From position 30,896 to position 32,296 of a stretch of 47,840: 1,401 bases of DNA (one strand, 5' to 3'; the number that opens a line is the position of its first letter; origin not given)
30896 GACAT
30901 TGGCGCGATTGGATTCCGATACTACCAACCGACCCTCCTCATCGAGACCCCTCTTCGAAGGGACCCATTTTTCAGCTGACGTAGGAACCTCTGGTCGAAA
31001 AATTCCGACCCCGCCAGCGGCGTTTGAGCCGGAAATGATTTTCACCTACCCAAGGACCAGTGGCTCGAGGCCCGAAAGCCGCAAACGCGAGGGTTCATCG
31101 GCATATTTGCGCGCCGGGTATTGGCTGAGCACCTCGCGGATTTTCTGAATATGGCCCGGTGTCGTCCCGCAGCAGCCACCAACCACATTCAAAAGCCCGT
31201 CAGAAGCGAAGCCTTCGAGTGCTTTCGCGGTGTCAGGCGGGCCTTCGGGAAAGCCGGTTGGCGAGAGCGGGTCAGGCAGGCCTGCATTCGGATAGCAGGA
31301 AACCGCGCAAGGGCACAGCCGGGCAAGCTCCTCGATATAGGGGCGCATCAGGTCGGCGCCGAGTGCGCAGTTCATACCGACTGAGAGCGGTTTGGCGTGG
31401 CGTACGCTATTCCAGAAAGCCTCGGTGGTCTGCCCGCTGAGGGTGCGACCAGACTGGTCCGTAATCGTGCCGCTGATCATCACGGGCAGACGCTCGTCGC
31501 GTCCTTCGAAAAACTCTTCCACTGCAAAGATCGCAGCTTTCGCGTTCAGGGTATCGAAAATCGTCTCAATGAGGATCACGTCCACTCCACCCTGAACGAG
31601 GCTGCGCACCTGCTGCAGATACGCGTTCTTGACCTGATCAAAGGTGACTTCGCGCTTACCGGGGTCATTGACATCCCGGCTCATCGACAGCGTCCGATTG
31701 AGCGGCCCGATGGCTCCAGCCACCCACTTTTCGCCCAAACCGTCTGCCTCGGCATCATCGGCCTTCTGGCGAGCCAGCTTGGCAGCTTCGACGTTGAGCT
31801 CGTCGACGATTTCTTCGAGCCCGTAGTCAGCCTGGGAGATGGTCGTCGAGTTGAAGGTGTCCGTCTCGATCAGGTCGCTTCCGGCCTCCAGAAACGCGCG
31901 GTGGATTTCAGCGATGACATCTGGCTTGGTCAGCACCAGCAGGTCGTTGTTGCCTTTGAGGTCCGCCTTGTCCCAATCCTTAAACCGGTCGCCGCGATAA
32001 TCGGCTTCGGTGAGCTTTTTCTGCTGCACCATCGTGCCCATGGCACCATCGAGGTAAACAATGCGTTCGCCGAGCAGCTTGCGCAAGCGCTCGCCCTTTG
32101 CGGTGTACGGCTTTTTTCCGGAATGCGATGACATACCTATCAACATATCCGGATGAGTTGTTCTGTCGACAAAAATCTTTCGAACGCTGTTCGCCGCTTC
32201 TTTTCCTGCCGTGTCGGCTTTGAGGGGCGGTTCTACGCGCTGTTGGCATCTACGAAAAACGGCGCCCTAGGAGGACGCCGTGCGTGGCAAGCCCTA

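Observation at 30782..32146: metH truncated precisely at the Hcy-domain/pterin-domain linker, with a degenerate in-frame remnant downstream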

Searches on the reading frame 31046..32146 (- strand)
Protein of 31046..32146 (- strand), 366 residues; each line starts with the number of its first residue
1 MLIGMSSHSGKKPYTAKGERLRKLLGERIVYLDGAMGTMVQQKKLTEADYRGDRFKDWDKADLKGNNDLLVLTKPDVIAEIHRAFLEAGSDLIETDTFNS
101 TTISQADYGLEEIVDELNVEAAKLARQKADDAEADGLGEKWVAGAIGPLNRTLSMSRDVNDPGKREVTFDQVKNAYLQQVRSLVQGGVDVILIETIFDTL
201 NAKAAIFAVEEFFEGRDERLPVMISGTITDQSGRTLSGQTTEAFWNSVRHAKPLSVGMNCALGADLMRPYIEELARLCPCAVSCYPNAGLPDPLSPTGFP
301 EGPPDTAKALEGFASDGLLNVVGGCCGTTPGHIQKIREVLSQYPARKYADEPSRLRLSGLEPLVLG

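Call 4: search_protein_families(library=pfam, proteins=[window:31046-32146:-], max_evalue=1)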
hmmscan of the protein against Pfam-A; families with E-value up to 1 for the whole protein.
window:31046-32146:- (366 aa): 1 family
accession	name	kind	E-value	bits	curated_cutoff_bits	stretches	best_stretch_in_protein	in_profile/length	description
PF02574.22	S-methyl_trans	-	1.2e-91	308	22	1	32-340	3-283/283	Homocysteine S-methyltransferase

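Call 5: search_protein_families(library=ncbifam, proteins=[window:31046-32146:-], max_evalue=1)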
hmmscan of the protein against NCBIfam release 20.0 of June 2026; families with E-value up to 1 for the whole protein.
window:31046-32146:- (366 aa): 5 families
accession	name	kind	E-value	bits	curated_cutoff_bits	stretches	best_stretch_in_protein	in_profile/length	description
NF007024.0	PRK09490.1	equivalog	1.2e-155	520.1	1497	1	16-365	7-354/1234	methionine synthase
TIGR02082.1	metH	equivalog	4.4e-135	451.9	1010.85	1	27-364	3-336/1182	methionine synthase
NF006396.0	PRK08645.1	equivalog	2e-51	174.8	453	1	20-344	3-288/611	bifunctional homocysteine S-methyltransferase/methylenetetrahydrofolate reductase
NF005718.0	PRK07534.1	equivalog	1.5e-35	123.1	338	1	67-346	37-300/337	betaine--homocysteine S-methyltransferase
NF007020.0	PRK09485.1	equivalog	1.9e-29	102.7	215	1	70-341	40-304/306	homocysteine S-methyltransferase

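Call 7: search_solved_structures(query=window:31046-32146:-, show_alignments=2)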
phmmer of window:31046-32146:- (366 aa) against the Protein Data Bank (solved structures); distinct sequences matched with E-value up to 0.001: 12.
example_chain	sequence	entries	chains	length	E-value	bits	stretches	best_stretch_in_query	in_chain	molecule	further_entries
4ccz_A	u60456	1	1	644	6.8e-107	360.9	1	20-366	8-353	METHIONINE SYNTHASE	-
9ssp_A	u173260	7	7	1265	1.6e-106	359.8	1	19-366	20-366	Methionine synthase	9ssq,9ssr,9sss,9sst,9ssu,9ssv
8ssc_A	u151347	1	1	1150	3e-48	168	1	23-341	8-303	Methionine synthase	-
8g3h_A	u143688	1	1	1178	1.9e-47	165.4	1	23-345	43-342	Methionine synthase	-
9cbr_A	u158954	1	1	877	6.2e-46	160.4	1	21-341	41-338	Methionine synthase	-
9cbp_A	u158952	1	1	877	9.8e-46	159.8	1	21-341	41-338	Methionine synthase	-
1q7m_A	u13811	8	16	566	7.3e-34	120.7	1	23-342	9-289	5-methyltetrahydrofolate S-homocysteine methyltransferase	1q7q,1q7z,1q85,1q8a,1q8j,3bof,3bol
5dml_A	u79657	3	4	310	1.2e-10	44.4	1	67-336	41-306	Homocysteine S-methyltransferase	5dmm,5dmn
1lt7_A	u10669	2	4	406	7.4e-10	41.7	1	73-341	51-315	BETAINE-HOMOCYSTEINE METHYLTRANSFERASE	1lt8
4m3p_A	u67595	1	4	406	2.8e-09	39.8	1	73-213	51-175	Betaine--homocysteine S-methyltransferase 1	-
8d45_A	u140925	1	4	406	3.2e-09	39.7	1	73-341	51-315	Betaine--homocysteine S-methyltransferase 1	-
1umy_A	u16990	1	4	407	2.7e-07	33.3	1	73-341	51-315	Betaine--homocysteine S-methyltransferase 1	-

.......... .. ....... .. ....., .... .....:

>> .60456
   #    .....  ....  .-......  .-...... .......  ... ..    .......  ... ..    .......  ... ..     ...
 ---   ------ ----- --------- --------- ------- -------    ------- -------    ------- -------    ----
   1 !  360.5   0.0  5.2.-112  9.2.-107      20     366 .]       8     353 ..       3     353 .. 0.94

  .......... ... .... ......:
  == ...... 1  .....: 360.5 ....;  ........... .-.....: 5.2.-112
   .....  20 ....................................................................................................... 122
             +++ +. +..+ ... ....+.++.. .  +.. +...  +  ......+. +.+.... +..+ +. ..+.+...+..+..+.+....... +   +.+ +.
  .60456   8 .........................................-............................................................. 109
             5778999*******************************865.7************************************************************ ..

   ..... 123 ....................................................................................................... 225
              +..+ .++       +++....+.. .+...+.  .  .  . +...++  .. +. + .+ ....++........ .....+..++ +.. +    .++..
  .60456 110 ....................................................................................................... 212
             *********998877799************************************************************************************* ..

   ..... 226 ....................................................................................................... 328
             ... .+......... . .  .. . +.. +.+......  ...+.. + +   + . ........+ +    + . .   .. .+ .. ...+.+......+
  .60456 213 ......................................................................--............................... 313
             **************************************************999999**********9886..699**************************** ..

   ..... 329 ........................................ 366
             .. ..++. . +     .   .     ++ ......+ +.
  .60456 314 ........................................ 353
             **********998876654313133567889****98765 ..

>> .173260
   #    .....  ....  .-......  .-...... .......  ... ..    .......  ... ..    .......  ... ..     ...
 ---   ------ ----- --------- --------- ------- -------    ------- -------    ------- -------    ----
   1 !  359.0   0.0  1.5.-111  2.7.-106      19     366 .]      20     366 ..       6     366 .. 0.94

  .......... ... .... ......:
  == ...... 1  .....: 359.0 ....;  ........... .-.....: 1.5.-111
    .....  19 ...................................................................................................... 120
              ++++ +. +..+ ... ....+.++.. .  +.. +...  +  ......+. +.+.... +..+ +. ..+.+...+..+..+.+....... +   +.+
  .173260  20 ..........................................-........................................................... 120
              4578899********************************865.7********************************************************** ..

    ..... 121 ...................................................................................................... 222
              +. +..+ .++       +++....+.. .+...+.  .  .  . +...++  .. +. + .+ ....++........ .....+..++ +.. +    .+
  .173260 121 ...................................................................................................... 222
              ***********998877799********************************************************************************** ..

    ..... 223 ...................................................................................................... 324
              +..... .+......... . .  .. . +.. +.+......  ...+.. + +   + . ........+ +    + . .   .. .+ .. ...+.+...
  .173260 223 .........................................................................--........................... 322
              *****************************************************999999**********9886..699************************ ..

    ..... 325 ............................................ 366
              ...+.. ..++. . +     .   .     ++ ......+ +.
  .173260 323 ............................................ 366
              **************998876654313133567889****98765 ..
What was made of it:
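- Closest known: Full-length MetH. Same: The Hcy domain is collinear and highly similar (E 7e-107 to human MetH), with the same zinc-ligand motifs (call 7).
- Checked: The match to human MetH structures covers residues 20-366, E 7e-107 (call 7).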

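Call 9: find_related_loci(query=window:31046-32146:-, collection=genome_contigs, flank=10000)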
Query window:31046-32146:- (366 aa) in genome_contigs; peptide patterns used: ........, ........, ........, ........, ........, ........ (x = any residue, [..] = any of these).
307 stretches matched a pattern; 54 encode a relative of the query (tblastn E <= 1e-3); 54 distinct loci.
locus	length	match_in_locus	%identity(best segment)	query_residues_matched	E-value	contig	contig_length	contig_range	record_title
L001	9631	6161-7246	81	3-365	0e+0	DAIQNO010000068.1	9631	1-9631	MAG TPA_asm: Opitutales bacterium isolate CTOTU7308 NODE_10084_length_9631_cov_3.818818, whole genome shotgun sequence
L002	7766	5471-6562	75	5-366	0e+0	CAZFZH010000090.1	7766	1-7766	MAG TPA_asm: uncultured Opitutales bacterium isolate SRP128890_co1_205 genome assembly, contig: NODE_13084_length_7766_c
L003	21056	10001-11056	69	14-366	2e-163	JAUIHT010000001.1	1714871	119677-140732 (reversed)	MAG: Verrucomicrobiia bacterium isolate Co_bin.226 NODE_4_length_1714871_cov_1.958198, whole genome shotgun sequence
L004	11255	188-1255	66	8-363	3e-155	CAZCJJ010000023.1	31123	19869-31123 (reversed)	MAG TPA_asm: uncultured Opitutales bacterium isolate SRP304446_co1_151 genome assembly, contig: NODE_985_length_31123_co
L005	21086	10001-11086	65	4-365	1e-154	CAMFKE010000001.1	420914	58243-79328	MAG: uncultured Opitutae bacterium isolate SRR12456167_bin.5_metaWRAP_v1.3_MAG genome assembly, contig: ERZ12289971.4, w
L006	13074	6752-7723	65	21-350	4e-139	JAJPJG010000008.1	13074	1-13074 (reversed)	MAG: Spartobacteria bacterium isolate Centralia_MAG_443 k107_28583813, whole genome shotgun sequence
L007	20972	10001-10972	65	21-350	1e-137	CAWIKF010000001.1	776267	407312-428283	MAG: uncultured Verrucomicrobiae bacterium isolate MFD01213.bin.1.241 genome assembly, contig: contig_18869, whole genom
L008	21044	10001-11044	62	21-363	1e-137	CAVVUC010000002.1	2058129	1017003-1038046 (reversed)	MAG: uncultured Verrucomicrobiae bacterium isolate MFD02979.bin.2.162 genome assembly, contig: contig_30773, whole genom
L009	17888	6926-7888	63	21-347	5e-133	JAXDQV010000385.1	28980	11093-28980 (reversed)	MAG: Chthoniobacter sp. isolate BP_743 scaffold_1832388, whole genome shotgun sequence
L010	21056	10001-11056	56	12-365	2e-130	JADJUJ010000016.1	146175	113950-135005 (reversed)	MAG: Lewinellaceae bacterium isolate Hirt_18-Q3-R61-65_BATAC.551 tig00014981-10-1470130, whole genome shotgun sequence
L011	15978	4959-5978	59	21-364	5e-130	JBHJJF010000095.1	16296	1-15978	MAG: Candidatus Phaeomarinobacter sp. isolate pac_S2C5545 S2Ck141_858942, whole genome shotgun sequence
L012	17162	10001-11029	58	21-363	8e-129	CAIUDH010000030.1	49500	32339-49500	MAG: uncultured Bacteroidetes bacterium isolate Kiruna3_bin-3834 genome assembly, contig: bin-3834:030/111, whole genome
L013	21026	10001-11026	57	1-346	1e-128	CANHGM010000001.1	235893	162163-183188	MAG: Bacteroidetes bacterium isolate RE-23may17-384 genome assembly, contig: RE-23may17-C25, whole genome shotgun sequen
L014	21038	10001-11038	60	18-365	7e-126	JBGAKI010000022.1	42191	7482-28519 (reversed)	MAG: Polyangiales bacterium isolate MAG_AAO_H125.40 AAOH125-40_opera_contig_2195, whole genome shotgun sequence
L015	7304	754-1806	56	21-363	2e-120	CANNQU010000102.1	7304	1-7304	MAG: Bacteroidetes bacterium isolate RH-9nov16-184 genome assembly, contig: RH-9nov16-C26667, whole genome shotgun seque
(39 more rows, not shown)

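Call 23: find_encoding_contigs(protein=window:31046-32146:-, flank=10000, max_places=10)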
Protein window:31046-32146:- (366 aa): 1 contig read that carries it; 1 place shown.
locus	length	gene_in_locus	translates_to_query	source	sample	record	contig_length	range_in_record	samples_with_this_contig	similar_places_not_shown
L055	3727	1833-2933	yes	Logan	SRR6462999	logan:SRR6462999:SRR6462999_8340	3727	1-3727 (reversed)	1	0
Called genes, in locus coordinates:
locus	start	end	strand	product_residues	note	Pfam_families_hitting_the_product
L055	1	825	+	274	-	?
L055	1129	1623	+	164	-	PF00076:RRM_1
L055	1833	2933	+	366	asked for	PF02574:S-methyl_trans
